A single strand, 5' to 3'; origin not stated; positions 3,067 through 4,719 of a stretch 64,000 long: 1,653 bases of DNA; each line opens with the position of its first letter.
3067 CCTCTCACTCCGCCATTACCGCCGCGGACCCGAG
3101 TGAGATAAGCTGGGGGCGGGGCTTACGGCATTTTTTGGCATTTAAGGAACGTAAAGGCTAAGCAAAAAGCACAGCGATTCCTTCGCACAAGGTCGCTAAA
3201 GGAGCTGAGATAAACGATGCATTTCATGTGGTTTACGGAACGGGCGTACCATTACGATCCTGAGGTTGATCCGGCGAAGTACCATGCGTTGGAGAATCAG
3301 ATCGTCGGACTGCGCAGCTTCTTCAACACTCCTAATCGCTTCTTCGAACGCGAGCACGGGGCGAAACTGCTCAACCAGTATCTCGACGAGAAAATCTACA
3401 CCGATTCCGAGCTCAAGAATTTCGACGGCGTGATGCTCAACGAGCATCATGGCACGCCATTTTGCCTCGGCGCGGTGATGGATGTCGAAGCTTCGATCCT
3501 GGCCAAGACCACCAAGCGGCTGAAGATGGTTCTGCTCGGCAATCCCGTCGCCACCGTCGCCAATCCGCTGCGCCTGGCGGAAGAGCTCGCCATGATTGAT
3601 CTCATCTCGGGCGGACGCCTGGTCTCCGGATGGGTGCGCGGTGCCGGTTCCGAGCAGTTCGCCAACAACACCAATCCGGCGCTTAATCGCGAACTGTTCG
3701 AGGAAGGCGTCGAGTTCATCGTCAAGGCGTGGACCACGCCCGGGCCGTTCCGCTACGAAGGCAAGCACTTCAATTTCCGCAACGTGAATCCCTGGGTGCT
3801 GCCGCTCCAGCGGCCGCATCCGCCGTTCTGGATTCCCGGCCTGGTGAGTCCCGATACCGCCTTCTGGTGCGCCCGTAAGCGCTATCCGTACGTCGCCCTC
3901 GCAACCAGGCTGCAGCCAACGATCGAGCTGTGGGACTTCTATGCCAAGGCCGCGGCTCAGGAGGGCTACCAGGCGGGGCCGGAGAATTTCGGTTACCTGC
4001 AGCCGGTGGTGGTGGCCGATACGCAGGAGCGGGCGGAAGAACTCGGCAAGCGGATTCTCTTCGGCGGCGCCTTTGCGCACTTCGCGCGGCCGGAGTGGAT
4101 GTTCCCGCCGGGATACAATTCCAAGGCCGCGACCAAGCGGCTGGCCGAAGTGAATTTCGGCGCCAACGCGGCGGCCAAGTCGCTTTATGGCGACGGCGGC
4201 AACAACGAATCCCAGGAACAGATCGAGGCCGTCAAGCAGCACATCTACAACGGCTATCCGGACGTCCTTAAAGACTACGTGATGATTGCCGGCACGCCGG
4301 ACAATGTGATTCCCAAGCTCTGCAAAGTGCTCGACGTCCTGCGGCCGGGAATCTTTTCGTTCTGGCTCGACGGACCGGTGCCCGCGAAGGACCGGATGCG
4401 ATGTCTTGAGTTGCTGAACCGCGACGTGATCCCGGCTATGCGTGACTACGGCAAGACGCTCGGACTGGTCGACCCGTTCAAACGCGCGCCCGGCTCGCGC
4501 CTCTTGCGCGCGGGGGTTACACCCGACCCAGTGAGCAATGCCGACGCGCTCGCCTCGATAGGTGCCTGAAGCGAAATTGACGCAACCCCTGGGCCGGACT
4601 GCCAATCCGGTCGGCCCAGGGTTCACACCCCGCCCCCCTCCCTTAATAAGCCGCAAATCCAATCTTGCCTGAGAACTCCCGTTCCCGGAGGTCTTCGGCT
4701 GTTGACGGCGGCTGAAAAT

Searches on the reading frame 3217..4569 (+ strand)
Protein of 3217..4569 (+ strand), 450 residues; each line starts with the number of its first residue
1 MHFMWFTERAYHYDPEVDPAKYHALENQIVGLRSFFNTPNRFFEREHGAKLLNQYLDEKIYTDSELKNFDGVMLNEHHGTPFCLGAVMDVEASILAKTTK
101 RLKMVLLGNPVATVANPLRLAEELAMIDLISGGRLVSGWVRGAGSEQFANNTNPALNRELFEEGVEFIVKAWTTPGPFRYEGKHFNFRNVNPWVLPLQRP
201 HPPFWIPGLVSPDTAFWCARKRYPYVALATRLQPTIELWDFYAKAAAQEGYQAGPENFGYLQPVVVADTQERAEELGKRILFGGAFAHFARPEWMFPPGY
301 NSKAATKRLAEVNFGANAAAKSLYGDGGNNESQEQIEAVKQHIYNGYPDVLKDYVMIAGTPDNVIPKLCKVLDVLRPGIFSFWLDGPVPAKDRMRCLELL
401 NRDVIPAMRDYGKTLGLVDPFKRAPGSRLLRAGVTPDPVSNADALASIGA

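Call 3: search_protein_families(library=pfam, proteins=[window:3217-4569:+], max_evalue=0.01)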
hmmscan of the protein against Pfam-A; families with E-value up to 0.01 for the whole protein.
window:3217-4569:+ (450 aa): 1 family
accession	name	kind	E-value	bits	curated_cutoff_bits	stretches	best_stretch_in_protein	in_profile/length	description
PF00296.26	Bac_luciferase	-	1.2e-27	97.5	27.9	1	69-367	37-303/314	Luciferase-like monooxygenase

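Call 7: search_protein_families(library=ncbifam, proteins=[window:3217-4569:+], max_evalue=0.001)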
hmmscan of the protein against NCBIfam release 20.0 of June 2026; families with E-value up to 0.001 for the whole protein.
window:3217-4569:+ (450 aa): 13 families
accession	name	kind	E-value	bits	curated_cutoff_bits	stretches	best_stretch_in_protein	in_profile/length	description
TIGR03619.1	F420_Rv2161c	subfamily_domain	1.9e-15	57.1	166.9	1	93-252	51-208/247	TIGR03619 family F420-dependent LLM class oxidoreductase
NF052255.1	luciferase_Beta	exception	2.1e-11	43.5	500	1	46-192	15-162/325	luciferase subunit beta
NF052254.1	luciferase_Alph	exception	2.4e-11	43.4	600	1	61-226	28-190/354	luciferase subunit alpha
TIGR03858.1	LLM_2I7G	subfamily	3.2e-11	42.8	462.25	1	31-275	3-246/337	Atu2307/SP_0267 family LLM class monooxygenase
TIGR03560.1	F420_Rv1855c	subfamily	5.2e-11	42.8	231.4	1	93-208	57-174/227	TIGR03560 family F420-dependent LLM class oxidoreductase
TIGR04027.1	LLM_KPN_01858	hypoth_equivalog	8e-09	34.9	412.9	1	57-173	23-139/326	putative FMN-dependent luciferase-like monooxygenase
TIGR03565.1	alk_sulf_monoox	equivalog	1.5e-08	34.1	518.2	1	90-273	57-236/346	FMNH2-dependent alkanesulfonate monooxygenase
NF001939.1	PRK00719.1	subfamily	3.1e-08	32.8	510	1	44-272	16-235/373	alkanesulfonate monooxygenase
TIGR04036.1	LLM_CE1758_fam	subfamily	3.4e-07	29.4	479.1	1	69-142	42-113/355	CE1758 family FMN-dependent luciferase-like monooxygenase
TIGR04020.1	seco_metab_LLM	subfamily_domain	7.4e-07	28.6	244.45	1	67-216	31-179/341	MupA/Atu3671 family FMN-dependent luciferase-like monooxygenase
TIGR03558.1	oxido_grp_1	subfamily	1e-06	28.2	166.95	1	72-282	37-240/325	MsnO8 family LLM class oxidoreductase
TIGR03571.1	lucif_BA3436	subfamily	1.1e-05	24.9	303.9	1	92-227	73-206/304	TIGR03571 family LLM class oxidoreductase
TIGR04021.1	LLM_DMSO2_sfnG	equivalog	0.0002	20.9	382.95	1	93-209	68-185/350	dimethylsulfone monooxygenase SfnG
